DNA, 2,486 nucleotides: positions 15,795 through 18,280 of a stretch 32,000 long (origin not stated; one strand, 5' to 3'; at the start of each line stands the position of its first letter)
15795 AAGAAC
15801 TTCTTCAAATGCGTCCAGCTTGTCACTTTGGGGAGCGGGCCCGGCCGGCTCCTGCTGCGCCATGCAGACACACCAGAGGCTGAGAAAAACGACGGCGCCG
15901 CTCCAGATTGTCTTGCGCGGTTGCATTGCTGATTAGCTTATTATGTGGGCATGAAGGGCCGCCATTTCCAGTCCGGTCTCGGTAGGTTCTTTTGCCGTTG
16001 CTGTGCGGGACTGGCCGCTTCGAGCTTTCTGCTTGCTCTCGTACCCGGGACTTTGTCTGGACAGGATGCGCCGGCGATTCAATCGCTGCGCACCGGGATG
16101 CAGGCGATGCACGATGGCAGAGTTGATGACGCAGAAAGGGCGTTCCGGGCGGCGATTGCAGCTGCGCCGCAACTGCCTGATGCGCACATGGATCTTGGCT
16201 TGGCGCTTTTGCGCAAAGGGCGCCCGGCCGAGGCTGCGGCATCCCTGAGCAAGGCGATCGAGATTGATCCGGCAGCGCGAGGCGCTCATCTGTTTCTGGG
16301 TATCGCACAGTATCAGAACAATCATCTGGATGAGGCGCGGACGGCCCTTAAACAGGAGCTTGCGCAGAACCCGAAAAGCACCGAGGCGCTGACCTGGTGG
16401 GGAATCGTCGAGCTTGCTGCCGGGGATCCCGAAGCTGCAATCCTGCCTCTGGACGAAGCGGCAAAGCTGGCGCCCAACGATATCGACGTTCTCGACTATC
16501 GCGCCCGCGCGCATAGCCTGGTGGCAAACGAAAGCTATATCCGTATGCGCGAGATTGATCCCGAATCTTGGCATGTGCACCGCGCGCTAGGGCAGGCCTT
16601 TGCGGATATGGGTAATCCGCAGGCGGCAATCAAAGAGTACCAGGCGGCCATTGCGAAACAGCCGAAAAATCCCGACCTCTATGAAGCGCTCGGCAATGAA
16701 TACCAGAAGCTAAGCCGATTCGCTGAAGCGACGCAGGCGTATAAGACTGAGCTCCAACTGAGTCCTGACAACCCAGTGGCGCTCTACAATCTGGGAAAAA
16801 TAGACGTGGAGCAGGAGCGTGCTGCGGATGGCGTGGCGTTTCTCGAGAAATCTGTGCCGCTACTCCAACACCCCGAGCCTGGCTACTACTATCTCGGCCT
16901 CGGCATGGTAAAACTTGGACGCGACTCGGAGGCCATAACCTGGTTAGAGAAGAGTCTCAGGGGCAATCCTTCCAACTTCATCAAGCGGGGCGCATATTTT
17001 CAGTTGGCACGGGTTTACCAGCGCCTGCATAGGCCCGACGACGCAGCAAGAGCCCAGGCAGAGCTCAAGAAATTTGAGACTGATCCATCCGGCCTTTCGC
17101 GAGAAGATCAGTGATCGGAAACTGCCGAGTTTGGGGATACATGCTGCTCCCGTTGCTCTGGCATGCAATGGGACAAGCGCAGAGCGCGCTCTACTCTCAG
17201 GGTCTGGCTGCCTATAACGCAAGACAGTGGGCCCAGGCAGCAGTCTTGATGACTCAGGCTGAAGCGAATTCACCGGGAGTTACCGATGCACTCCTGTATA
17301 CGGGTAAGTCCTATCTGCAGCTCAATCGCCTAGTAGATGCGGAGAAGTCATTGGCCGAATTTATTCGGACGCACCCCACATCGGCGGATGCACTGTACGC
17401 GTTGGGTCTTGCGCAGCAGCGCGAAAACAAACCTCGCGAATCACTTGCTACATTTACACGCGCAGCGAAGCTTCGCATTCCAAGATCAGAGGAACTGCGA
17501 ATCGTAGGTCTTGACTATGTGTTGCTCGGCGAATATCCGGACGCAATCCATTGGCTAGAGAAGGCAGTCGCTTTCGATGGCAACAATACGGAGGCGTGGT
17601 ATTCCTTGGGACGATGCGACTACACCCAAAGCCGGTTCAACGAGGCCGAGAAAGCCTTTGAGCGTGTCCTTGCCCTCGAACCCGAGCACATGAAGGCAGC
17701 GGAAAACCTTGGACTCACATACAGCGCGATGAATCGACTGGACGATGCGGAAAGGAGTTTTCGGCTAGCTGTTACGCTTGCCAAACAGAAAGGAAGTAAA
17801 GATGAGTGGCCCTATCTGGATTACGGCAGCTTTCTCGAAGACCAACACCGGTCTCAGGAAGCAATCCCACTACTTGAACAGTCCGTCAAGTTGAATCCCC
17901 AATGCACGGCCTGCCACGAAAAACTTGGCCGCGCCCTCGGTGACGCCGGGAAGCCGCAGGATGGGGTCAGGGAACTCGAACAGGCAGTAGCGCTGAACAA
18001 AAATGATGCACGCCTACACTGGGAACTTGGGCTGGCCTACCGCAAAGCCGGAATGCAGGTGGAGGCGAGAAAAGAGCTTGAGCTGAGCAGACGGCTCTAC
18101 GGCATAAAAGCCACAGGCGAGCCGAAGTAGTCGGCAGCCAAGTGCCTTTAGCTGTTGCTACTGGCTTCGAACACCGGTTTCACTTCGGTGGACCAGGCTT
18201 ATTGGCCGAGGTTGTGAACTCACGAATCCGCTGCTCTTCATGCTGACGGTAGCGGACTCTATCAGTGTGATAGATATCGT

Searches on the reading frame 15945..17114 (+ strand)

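Call 62: search_protein_families(library=pfam, max_evalue=0.1, proteins=[window:15945-17114:+])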
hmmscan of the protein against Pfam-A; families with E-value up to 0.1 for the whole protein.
window:15945-17114:+ (389 aa): 25 families
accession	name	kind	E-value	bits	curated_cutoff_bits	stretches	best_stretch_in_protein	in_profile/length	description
PF07719.23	TPR_2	-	7.1e-39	129.2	27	5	78-110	1-33/34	Tetratricopeptide repeat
PF13432.12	TPR_16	-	9.8e-34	115.8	32.7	4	54-111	7-64/65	Tetratricopeptide repeat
PF13428.12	TPR_14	-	2.2e-30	102.4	23.5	6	211-250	3-42/44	Tetratricopeptide repeat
PF13414.12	TPR_11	-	1.5e-28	98.7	26.8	4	216-256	1-41/42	TPR repeat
PF14559.12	TPR_19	-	1.3e-25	89.9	25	4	88-147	1-60/68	Tetratricopeptide repeat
PF00515.34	TPR_1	-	3.3e-25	87.2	27.8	3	78-109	1-32/34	Tetratricopeptide repeat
PF13431.12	TPR_17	-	2.4e-20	71.5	24.4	2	232-264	2-34/34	Tetratricopeptide repeat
PF13181.12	TPR_8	-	2.5e-19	68.2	25.7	1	79-110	2-33/34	Tetratricopeptide repeat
PF13424.12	TPR_12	-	2.2e-16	60.3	30.1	4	51-109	10-76/77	Tetratricopeptide repeat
PF12895.13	ANAPC3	-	2.5e-14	53.7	27.2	1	59-136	4-80/82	Anaphase-promoting complex, cyclosome, subunit 3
PF13176.12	TPR_7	-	4.6e-14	51.7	27.9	0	213-243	3-35/36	Tetratricopeptide repeat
PF13371.12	TPR_9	-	8.1e-13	48.6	35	2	200-246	20-66/73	Tetratricopeptide repeat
PF23914.1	TPR_CcmH_CycH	-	3.7e-12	46.8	42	2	53-135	59-144/158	Cytochrome c-type biogenesis protein H TPR domain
PF13174.12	TPR_6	-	4.5e-10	40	26.3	0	215-241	6-32/33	Tetratricopeptide repeat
PF24575.1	TPR_Slam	-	9.5e-09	36.1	35.2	1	44-98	47-101/104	Surface lipoprotein assembly modifier, N-terminal TPR repeats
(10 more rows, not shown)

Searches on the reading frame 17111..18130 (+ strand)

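Call 62: search_protein_families(library=pfam, max_evalue=0.1, proteins=[window:17111-18130:+])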
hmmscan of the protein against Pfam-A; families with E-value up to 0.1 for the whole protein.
window:17111-18130:+ (339 aa): 27 families (the best 25 are shown)
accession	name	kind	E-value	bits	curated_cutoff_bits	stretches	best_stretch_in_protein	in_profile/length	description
PF07719.23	TPR_2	-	5.7e-35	117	27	4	161-193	2-34/34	Tetratricopeptide repeat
PF13432.12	TPR_16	-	1e-28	99.8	32.7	5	28-91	1-64/65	Tetratricopeptide repeat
PF14559.12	TPR_19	-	1e-22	80.6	25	4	140-186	5-51/68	Tetratricopeptide repeat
PF00515.34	TPR_1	-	2.6e-22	78.1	27.8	3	161-193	2-34/34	Tetratricopeptide repeat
PF13414.12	TPR_11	-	6.6e-22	77.4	26.8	2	133-167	1-35/42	TPR repeat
PF13424.12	TPR_12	-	5.7e-20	71.7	30.1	3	162-226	5-77/77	Tetratricopeptide repeat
PF13428.12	TPR_14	-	8.7e-20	69.7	23.5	5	59-99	2-42/44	Tetratricopeptide repeat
PF13181.12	TPR_8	-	1.9e-19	68.5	25.7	2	161-193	2-34/34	Tetratricopeptide repeat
PF12895.13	ANAPC3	-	9.7e-18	64.7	27.2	3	141-216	4-78/82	Anaphase-promoting complex, cyclosome, subunit 3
PF13431.12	TPR_17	-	1e-17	63.3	24.4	3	182-214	1-33/34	Tetratricopeptide repeat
PF13174.12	TPR_6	-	1.3e-14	54.2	26.3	1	59-91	1-33/33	Tetratricopeptide repeat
PF13176.12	TPR_7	-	7.4e-13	47.9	27.9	1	198-229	3-34/36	Tetratricopeptide repeat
PF23914.1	TPR_CcmH_CycH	-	5.3e-09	36.5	42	1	155-196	45-86/158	Cytochrome c-type biogenesis protein H TPR domain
PF13374.12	TPR_10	-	5.7e-09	36.1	27.5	1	196-226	4-34/42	Tetratricopeptide repeat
PF25060.1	ARM_TT21_2nd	-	2.9e-06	27.4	27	1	116-200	47-128/270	Tetratricopeptide repeat protein 21 second ARM domain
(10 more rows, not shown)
